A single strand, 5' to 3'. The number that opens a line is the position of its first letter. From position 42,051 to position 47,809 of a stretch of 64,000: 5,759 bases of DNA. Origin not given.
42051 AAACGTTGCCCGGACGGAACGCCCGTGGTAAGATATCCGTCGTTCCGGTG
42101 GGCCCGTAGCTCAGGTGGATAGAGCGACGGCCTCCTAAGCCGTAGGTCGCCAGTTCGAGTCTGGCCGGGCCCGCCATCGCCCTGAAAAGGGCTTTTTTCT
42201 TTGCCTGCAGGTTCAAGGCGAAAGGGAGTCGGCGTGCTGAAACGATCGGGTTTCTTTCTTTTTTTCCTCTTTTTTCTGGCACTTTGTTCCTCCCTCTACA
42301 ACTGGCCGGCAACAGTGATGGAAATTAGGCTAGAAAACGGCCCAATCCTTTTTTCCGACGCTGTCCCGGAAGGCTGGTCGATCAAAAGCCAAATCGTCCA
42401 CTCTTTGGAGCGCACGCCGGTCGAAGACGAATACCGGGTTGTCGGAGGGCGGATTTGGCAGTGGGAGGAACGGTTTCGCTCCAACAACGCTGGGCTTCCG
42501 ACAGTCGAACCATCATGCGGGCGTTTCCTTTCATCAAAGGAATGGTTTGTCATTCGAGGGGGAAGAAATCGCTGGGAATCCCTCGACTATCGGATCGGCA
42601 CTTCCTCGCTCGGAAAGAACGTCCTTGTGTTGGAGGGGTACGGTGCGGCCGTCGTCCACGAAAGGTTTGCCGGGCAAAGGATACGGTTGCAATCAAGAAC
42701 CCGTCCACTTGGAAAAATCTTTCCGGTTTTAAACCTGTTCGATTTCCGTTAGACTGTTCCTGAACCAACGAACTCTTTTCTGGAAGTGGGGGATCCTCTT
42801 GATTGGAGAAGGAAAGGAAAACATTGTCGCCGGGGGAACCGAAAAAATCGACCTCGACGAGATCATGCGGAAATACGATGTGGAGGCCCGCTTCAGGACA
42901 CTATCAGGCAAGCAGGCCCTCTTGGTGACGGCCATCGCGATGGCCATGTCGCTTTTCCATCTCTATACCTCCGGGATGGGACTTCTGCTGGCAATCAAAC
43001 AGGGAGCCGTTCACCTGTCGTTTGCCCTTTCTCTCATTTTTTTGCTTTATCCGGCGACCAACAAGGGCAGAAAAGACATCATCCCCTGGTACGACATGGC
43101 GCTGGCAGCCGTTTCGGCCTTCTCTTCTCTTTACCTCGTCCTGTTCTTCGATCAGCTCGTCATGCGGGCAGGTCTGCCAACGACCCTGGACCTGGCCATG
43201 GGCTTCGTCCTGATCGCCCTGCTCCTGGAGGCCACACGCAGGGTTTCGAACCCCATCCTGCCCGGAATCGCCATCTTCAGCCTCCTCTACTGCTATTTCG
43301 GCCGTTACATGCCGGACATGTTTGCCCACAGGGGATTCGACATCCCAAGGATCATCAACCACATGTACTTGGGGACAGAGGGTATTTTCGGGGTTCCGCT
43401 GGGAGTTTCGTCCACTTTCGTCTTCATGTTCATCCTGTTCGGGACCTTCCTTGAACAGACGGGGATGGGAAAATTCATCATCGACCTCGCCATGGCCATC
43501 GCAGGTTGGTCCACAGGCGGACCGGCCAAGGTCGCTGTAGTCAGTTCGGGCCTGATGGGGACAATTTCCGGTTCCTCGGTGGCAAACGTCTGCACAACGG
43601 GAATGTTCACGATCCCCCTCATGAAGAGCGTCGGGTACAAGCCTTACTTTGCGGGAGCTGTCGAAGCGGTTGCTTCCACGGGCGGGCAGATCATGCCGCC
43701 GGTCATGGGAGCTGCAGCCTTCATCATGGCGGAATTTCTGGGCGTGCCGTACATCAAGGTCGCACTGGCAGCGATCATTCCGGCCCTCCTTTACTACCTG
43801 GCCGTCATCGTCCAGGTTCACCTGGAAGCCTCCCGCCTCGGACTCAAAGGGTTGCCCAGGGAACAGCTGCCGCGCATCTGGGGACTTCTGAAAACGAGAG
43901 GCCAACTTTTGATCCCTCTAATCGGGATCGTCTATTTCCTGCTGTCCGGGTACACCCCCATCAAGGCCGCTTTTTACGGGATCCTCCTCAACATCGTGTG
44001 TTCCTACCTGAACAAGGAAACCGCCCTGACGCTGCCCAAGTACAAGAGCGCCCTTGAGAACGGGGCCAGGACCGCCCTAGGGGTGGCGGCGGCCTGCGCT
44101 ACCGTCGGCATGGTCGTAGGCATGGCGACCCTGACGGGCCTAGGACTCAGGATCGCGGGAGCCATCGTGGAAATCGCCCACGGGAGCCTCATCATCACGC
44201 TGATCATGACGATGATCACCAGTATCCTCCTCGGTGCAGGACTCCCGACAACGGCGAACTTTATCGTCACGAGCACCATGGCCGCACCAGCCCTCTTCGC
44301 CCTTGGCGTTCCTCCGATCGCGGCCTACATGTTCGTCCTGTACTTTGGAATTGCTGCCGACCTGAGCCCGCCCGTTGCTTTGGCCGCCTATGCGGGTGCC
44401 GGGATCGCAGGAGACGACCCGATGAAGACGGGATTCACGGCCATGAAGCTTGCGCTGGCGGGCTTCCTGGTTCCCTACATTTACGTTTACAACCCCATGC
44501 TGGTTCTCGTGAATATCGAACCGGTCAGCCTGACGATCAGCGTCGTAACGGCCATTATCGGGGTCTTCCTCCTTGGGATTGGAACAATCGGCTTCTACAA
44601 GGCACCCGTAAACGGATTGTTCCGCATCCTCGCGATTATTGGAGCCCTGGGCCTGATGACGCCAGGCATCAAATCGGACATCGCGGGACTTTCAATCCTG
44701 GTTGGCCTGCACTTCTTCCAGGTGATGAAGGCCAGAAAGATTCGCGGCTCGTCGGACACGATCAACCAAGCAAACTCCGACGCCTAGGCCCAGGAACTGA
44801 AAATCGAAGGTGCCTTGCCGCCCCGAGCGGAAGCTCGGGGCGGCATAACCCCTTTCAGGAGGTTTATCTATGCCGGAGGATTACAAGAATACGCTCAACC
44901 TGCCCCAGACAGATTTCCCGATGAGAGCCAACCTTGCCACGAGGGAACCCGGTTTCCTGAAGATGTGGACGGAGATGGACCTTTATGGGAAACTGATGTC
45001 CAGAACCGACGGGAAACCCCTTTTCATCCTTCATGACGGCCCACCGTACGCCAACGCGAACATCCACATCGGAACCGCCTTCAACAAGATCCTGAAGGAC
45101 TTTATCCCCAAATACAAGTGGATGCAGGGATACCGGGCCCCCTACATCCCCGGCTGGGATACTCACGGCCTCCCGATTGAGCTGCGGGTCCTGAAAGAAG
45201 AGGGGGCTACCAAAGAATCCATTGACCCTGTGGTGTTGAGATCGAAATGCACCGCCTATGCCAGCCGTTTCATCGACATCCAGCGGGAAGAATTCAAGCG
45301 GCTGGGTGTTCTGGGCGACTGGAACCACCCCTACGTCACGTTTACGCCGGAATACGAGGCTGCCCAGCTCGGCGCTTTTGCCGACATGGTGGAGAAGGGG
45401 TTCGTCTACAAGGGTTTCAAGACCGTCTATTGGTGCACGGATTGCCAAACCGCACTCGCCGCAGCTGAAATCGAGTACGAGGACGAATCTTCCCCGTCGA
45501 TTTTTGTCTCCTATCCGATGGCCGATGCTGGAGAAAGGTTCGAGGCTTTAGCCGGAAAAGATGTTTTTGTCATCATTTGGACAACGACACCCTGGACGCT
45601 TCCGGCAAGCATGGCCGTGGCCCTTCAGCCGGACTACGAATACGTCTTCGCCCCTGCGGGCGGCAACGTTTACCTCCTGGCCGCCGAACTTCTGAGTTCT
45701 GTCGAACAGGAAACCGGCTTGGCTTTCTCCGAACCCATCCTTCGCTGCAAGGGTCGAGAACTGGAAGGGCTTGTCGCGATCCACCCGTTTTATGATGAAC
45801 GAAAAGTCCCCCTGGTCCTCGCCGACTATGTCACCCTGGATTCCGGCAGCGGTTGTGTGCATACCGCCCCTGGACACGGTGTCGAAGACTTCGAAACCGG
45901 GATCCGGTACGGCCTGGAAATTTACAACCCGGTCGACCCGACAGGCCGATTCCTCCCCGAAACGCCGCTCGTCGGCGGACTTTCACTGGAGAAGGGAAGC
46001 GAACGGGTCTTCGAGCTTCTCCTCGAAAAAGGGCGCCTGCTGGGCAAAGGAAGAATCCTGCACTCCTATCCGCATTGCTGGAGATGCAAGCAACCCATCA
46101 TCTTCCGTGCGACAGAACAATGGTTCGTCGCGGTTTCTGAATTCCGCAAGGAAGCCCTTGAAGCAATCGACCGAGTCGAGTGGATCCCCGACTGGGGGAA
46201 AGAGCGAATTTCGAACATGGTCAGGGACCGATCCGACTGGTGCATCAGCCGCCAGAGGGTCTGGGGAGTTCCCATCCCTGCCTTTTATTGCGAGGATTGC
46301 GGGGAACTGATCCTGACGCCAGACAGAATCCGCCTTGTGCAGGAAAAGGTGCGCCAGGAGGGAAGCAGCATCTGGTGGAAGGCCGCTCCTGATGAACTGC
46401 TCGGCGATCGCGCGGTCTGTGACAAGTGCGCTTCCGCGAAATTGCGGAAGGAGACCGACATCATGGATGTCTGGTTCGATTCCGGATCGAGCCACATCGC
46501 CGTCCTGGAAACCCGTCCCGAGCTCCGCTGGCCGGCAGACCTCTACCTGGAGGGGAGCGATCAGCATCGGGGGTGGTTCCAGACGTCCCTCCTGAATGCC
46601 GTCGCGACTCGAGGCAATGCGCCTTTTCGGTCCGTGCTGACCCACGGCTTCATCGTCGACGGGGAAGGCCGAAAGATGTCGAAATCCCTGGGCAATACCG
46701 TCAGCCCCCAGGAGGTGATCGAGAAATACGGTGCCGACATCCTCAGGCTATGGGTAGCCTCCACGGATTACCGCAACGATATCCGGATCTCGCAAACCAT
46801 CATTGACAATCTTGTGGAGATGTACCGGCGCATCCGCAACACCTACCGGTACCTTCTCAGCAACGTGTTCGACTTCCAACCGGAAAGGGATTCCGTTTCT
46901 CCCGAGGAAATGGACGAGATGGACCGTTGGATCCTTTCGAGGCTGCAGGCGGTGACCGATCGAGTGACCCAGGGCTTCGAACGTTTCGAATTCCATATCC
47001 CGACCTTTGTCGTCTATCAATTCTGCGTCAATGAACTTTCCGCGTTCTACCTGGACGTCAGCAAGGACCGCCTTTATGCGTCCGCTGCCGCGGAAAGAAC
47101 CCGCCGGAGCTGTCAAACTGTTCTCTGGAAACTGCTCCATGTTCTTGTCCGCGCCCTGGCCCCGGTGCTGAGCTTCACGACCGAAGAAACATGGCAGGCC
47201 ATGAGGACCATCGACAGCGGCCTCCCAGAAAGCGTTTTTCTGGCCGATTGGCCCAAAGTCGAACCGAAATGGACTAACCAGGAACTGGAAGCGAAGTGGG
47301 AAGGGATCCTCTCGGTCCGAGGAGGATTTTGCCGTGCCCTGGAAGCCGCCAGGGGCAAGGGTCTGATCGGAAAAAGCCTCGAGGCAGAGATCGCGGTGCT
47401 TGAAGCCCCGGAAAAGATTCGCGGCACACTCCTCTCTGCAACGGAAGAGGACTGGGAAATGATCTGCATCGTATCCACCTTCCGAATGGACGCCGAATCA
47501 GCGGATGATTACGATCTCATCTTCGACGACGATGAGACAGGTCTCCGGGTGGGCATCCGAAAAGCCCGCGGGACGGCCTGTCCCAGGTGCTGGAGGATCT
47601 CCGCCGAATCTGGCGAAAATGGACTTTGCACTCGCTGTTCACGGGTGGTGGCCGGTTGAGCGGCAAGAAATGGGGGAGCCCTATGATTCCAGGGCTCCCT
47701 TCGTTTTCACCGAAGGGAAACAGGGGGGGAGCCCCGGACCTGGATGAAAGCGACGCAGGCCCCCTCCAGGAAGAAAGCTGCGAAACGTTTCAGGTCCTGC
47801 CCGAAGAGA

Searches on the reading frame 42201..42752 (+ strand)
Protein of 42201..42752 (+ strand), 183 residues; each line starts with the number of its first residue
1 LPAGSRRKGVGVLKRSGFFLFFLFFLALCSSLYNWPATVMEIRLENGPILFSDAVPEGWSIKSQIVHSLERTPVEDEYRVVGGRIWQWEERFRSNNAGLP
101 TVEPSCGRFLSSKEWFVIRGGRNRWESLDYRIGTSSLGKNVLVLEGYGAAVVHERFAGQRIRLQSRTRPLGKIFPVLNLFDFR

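Call 8: search_protein_families(library=pfam, proteins=[window:42201-42752:+], max_evalue=0.001)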
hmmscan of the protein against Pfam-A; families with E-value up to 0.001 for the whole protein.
window:42201-42752:+ (183 aa): 1 family
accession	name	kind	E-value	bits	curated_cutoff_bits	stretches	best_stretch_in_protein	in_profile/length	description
PF08905.16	DUF1850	-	9.7e-14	51.9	27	1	66-145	6-81/87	Domain of unknown function (DUF1850)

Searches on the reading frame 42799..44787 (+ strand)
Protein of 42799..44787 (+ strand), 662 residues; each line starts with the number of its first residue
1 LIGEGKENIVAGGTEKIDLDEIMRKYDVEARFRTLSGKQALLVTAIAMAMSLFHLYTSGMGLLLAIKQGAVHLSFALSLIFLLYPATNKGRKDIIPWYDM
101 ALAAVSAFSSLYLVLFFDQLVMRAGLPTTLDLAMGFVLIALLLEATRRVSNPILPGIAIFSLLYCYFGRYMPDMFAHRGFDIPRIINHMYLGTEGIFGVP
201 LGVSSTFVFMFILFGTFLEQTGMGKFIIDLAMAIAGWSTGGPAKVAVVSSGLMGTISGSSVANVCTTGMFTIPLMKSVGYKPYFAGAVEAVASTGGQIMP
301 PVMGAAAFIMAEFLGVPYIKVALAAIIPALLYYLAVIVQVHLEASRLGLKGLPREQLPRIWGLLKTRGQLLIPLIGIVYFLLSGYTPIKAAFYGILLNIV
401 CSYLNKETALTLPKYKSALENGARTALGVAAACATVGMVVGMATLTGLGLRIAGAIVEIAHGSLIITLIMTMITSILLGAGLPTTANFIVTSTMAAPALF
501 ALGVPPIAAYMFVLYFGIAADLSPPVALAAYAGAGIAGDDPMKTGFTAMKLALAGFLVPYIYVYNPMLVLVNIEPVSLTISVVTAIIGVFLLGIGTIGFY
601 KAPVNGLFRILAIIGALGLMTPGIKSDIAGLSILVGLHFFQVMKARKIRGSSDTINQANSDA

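Call 8: search_protein_families(library=pfam, proteins=[window:42799-44787:+], max_evalue=0.001)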
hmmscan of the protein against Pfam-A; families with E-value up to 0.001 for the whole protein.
window:42799-44787:+ (662 aa): 1 family
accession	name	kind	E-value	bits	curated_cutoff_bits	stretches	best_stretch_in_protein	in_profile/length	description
PF06808.19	DctM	-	2.7e-96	323.4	23.8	1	138-575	2-411/413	Tripartite ATP-independent periplasmic transporter, DctM component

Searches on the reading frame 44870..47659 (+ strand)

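Call 8: search_protein_families(library=pfam, proteins=[window:44870-47659:+], max_evalue=0.001)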
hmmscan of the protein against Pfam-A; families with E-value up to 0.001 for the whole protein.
window:44870-47659:+ (929 aa): 6 families
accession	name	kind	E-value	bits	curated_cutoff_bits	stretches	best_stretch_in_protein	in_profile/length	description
PF00133.28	tRNA-synt_1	-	1.2e-142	476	22.7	1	30-641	3-414/414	tRNA synthetases class I (I, L, M and V)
PF08264.19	Anticodon_1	-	3.3e-33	115.1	25.1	1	685-842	1-147/148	Anticodon-binding domain of tRNA ligase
PF09334.17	tRNA-synt_1g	-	1e-25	90.8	20.1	3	59-202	8-136/391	tRNA synthetases class I (M)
PF01406.26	tRNA-synt_1e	-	1.1e-09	38.5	27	1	586-647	237-298/301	tRNA synthetases class I (C) catalytic domain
PF13603.12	tRNA-synt_1_2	-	8e-08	32.4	25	1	294-358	81-143/185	Leucyl-tRNA synthetase, editing domain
PF01921.24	tRNA-synt_1f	-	2.3e-06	27.2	27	1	591-660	271-340/360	tRNA synthetases class I (K)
